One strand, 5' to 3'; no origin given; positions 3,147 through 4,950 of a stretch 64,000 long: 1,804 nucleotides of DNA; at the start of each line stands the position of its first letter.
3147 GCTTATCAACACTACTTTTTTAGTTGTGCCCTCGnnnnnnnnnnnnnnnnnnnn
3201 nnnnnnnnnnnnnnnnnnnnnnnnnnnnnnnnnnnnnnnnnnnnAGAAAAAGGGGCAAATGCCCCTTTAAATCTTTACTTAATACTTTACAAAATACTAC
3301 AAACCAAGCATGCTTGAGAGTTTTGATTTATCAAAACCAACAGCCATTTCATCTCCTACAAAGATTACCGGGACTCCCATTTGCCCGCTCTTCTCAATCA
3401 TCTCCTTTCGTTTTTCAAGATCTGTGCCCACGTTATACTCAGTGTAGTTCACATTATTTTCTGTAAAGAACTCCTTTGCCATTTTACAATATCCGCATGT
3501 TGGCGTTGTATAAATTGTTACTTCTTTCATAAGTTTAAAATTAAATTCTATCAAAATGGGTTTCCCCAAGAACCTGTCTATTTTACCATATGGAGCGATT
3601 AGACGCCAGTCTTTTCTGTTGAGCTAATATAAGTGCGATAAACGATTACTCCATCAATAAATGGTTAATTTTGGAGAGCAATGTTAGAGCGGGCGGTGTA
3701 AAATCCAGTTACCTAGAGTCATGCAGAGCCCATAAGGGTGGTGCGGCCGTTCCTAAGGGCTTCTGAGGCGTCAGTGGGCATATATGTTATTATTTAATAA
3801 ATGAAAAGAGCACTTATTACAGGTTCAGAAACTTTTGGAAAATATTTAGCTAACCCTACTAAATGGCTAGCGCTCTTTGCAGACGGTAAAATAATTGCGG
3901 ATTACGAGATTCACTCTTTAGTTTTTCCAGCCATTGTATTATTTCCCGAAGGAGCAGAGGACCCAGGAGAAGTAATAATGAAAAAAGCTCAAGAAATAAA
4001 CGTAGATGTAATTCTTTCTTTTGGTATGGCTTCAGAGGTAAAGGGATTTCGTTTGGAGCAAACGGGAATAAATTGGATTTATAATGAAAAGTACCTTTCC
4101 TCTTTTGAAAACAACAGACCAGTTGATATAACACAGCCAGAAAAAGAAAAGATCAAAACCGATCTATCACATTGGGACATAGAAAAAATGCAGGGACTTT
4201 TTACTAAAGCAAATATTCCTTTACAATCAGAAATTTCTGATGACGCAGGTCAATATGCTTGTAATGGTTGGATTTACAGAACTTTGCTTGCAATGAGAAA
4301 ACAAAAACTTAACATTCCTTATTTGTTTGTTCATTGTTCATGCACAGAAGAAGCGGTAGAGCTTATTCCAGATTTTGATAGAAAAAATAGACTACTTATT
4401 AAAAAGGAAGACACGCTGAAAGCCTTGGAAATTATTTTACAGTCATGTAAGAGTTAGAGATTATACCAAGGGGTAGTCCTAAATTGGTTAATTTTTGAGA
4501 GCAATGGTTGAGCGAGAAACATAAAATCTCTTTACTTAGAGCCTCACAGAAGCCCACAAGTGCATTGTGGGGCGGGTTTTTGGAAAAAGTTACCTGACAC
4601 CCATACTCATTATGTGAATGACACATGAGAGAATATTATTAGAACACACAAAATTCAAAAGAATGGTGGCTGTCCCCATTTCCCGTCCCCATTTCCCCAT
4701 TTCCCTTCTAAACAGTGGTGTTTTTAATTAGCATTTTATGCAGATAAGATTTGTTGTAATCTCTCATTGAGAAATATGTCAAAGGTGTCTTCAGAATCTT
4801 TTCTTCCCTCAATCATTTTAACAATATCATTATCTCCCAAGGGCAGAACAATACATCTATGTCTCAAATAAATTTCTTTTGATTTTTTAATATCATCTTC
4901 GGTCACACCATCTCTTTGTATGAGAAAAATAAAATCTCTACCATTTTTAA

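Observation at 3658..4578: Pyroglutamyl-peptidase-like gene flanked by two ~95-nt direct repeats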

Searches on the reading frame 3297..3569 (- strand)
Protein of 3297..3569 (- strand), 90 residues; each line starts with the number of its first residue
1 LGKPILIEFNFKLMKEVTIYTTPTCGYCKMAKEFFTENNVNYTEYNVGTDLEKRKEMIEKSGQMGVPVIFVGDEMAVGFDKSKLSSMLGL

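Call 10: search_protein_families(library=pfam, proteins=[window:3297-3569:-], max_evalue=0.01)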
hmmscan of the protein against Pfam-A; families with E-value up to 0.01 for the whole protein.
window:3297-3569:- (90 aa): 6 families
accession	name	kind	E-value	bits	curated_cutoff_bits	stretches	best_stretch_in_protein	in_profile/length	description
PF00462.30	Glutaredoxin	-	7.1e-22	77.8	22.9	1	17-74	1-58/60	Glutaredoxin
PF13192.12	Thioredoxin_3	-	0.00049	20.5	24.8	1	16-76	2-60/76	Thioredoxin domain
PF13417.12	GST_N_3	-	0.0032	18.2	22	1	20-74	2-55/75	Glutathione S-transferase, N-terminal domain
PF01323.26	DSBA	-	0.0083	16.4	25.6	0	46-81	147-182/191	DSBA-like thioredoxin domain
PF05768.20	Glrx-like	-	0.0085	16.8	26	0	16-74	1-58/77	Glutaredoxin-like domain (DUF836)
PF03960.21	ArsC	-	0.0094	16.7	24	0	20-59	1-31/79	ArsC family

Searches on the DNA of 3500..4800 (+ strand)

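Call 5: search_rna_families(source=window, start=3500, end=4800, threshold=evalue, max_evalue=10, show_alignments=4)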
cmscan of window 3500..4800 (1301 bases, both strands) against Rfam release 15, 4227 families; matches with E-value up to 10: 11.
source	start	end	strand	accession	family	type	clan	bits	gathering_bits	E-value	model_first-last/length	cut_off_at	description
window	4638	4727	+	RF00616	LhrC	Gene; sRNA;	CL00114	18.6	110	7.9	1-111/111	no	Listeria LhrC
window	4298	4381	-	RF01830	StyR-44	Gene;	-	18.3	54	9.7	1-107/107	no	Salmonella enterica Typhi npcRNA 44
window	3959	4041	+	RF00132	snoR24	Gene; snRNA; snoRNA; CD-box;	-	17.9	38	5.4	1-92/92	no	Small nucleolar RNA R24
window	4320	4402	+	RF04329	snoMe18S-C1367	Gene; snRNA; snoRNA; CD-box;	-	17.4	101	3.5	1-110/110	no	Drosophila C/D box small nucleolar RNA snoMe18S-C1367 family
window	4285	4352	-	RF00937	mir-653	Gene; miRNA;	-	17.3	77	3.3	1-78/78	no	mir-653 microRNA precursor family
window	4122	4145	+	RF01335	CRISPR-DR22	Gene; CRISPR;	-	16.4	50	2.5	1-36/36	no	CRISPR RNA direct repeat element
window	4221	4293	-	RF00320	snoZ185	Gene; snRNA; snoRNA; CD-box;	-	15.1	50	7.8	1-86/86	no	Small nucleolar RNA Z185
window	4043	4104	+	RF02596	cyano_het_sRNA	Gene; sRNA;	-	14.9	35.7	7.1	1-56/56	no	Cyanobacteria heterocyst sRNA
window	4600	4640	+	RF03012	Mu-gpT-DE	Gene; sRNA;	-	13.7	49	6.1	1-53/53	no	Mu-gpT-DE RNA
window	4288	4431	-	RF01845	enod40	Gene;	-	10.9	45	9.1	103-220/263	no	Early nodulin 40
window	4204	4256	-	RF00003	U1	Gene; snRNA; splicing;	CL00005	10.8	69.5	6.9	1-166/166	no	U1 spliceosomal RNA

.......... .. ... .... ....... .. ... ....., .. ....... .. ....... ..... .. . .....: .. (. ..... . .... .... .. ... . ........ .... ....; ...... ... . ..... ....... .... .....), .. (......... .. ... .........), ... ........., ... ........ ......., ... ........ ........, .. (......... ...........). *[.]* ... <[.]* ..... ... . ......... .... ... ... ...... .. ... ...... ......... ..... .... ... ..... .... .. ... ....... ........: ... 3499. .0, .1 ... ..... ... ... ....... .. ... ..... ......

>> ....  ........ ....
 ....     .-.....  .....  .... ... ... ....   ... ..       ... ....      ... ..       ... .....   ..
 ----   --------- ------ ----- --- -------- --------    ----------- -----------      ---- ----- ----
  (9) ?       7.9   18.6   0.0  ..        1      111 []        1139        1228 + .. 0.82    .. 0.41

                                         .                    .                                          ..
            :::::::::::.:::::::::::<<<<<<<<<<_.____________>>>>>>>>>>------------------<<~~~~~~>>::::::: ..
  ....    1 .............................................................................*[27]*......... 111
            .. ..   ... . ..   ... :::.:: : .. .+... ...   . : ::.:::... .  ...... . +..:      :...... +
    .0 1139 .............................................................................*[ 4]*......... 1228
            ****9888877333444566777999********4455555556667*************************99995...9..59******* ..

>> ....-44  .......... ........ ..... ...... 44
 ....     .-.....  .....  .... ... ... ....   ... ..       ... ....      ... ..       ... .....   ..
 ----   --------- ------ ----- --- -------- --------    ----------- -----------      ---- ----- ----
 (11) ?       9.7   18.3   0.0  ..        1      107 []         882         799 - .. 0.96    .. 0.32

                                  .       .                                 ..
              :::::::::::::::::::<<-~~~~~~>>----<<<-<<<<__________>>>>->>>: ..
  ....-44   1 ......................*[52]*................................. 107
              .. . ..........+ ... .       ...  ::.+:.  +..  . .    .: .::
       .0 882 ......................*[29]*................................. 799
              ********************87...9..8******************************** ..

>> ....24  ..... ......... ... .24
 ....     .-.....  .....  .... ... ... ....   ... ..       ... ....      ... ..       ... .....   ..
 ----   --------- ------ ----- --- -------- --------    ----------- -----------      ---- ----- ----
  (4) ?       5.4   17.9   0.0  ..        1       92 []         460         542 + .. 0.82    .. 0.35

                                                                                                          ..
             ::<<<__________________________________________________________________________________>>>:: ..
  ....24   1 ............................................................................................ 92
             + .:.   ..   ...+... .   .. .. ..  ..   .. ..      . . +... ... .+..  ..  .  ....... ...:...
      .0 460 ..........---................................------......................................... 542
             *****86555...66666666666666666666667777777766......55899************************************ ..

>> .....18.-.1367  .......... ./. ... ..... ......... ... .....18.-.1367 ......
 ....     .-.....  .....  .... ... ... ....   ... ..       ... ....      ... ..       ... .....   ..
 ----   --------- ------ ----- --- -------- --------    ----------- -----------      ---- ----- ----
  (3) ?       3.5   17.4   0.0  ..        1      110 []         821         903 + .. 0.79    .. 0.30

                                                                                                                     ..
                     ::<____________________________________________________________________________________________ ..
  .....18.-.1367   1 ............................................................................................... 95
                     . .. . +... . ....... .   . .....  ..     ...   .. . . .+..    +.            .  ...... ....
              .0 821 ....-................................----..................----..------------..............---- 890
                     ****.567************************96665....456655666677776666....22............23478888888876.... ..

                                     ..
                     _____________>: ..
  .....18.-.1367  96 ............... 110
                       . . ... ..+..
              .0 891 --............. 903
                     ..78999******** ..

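Call 55: build_rna_model(alignment_id=A4, structure=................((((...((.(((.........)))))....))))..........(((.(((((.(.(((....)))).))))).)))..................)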
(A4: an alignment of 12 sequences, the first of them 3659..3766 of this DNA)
Model R1 built from alignment A4 (12 sequences, 112 columns); structure: as given.
model positions 104; base pairs 21; branch points 1; effective number of sequences 1.78; information 0.59 bits per position. Calibrated on 0.2 Mb of random sequence (short: E-values are rough).
structure used (alignment columns):
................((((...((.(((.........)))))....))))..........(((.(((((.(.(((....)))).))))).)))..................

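Call 56: search_with_rna_model(model_id=R1, sources=[window, L001, L007, L008, L009, L011, L012, L015, L016, L017, L018, L019, L020, L021, L022, L023, L024], max_evalue=10)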
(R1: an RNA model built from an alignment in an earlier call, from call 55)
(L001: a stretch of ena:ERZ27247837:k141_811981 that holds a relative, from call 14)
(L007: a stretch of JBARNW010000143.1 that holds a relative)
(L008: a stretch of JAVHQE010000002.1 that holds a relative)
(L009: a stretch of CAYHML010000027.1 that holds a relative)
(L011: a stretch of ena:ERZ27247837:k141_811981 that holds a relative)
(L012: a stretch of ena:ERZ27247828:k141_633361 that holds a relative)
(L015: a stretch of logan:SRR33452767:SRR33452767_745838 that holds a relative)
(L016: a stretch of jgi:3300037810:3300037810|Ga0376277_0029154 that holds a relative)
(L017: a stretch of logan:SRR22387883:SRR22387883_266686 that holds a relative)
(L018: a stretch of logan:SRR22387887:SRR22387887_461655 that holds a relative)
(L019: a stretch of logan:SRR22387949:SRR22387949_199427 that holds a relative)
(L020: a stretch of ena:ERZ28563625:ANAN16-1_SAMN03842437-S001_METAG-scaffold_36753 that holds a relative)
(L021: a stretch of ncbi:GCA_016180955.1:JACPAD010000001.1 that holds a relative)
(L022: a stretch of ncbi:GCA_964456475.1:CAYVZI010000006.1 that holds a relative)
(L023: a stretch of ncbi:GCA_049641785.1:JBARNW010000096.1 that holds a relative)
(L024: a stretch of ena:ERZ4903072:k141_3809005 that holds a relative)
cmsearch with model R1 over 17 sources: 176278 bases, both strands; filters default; matches with E-value up to 10: 19.
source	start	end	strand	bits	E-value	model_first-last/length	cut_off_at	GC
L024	383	486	-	122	1.2e-28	1-104/104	no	0.43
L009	3998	4101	+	117.3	1.9e-27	1-104/104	no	0.44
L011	5868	5971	-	114.2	1.2e-26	1-104/104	no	0.43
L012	5868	5971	-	114.2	1.2e-26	1-104/104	no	0.43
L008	830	933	+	113.1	2.2e-26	1-104/104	no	0.5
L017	2870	2973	-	109.8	1.6e-25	1-104/104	no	0.44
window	4482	4585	+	109.3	2.2e-25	1-104/104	no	0.41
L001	10682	10785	+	109.3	2.2e-25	1-104/104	no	0.41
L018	2867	2971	-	108.6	3.2e-25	1-104/104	no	0.48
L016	2870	2973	-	107.3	7.3e-25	1-104/104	no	0.47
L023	1116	1219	-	104.8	3.2e-24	1-104/104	no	0.45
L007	3004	3107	+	103.8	5.7e-24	1-104/104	no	0.42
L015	970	1073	-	103.6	6.5e-24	1-104/104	no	0.46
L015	2868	2971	-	95.8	6.8e-22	1-104/104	no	0.48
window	3659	3761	+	78.1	2.5e-17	1-104/104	no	0.5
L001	9859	9961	+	78.1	2.5e-17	1-104/104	no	0.5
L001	11285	11375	-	17.4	0.12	1-104/104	no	0.26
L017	2787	2837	+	11.1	4.9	1-104/104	no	0.25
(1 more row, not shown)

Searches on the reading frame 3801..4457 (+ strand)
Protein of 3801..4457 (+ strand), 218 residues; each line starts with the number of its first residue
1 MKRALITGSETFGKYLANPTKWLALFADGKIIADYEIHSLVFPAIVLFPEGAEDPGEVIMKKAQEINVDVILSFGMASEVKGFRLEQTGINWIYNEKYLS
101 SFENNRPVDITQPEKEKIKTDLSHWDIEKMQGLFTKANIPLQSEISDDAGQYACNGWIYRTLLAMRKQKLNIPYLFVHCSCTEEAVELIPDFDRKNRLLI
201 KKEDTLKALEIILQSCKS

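Call 10: search_protein_families(library=pfam, proteins=[window:3801-4457:+], max_evalue=0.01)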
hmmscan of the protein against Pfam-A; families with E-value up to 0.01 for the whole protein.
window:3801-4457:+ (218 aa): 1 family
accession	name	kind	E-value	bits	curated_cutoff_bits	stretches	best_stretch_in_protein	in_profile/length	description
PF01470.22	Peptidase_C15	-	3.3e-12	47.3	22.7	1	3-186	2-174/204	Pyroglutamyl peptidase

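Call 14: find_encoding_contigs(protein=window:3801-4457:+, flank=10000, max_places=10)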
Protein window:3801-4457:+ (218 aa): 10 contigs read that carry it; 6 places shown.
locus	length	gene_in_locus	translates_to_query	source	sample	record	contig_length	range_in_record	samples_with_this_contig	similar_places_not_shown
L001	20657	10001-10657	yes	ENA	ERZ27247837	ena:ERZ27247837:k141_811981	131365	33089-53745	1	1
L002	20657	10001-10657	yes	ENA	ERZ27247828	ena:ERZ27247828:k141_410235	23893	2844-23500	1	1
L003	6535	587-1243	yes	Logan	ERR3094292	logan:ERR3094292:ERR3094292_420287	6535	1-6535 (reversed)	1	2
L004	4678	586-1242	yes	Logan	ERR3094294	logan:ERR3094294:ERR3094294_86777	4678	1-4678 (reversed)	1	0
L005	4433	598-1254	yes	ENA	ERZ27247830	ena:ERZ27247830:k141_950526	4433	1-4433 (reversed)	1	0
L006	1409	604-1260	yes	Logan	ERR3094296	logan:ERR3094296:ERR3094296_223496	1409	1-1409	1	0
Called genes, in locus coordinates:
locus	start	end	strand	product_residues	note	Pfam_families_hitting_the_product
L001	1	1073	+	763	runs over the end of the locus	PF22085:NorB_cytochrome_c-like, PF00115:COX1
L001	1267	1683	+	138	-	-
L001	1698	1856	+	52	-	-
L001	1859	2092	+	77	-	-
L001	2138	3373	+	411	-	PF00814:TsaD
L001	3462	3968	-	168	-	PF01936:NYN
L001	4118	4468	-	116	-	-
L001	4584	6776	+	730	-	PF00133:tRNA-synt_1, PF09334:tRNA-synt_1g, PF08264:Anticodon_1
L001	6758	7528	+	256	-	PF13367:PrsW-protease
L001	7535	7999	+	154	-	PF00011:HSP20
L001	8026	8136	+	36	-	-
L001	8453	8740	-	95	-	-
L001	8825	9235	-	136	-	-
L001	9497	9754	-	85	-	PF00462:Glutaredoxin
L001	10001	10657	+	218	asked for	PF01470:Peptidase_C15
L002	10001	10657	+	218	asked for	PF01470:Peptidase_C15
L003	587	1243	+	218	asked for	PF01470:Peptidase_C15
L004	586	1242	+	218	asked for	PF01470:Peptidase_C15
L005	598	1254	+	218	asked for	PF01470:Peptidase_C15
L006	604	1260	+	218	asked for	PF01470:Peptidase_C15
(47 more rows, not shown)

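Call 69: search_protein_families(library=padloc, proteins=[window:3801-4457:+], max_evalue=0.01)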
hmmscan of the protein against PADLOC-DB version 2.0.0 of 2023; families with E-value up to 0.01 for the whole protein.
window:3801-4457:+ (218 aa): 0 families
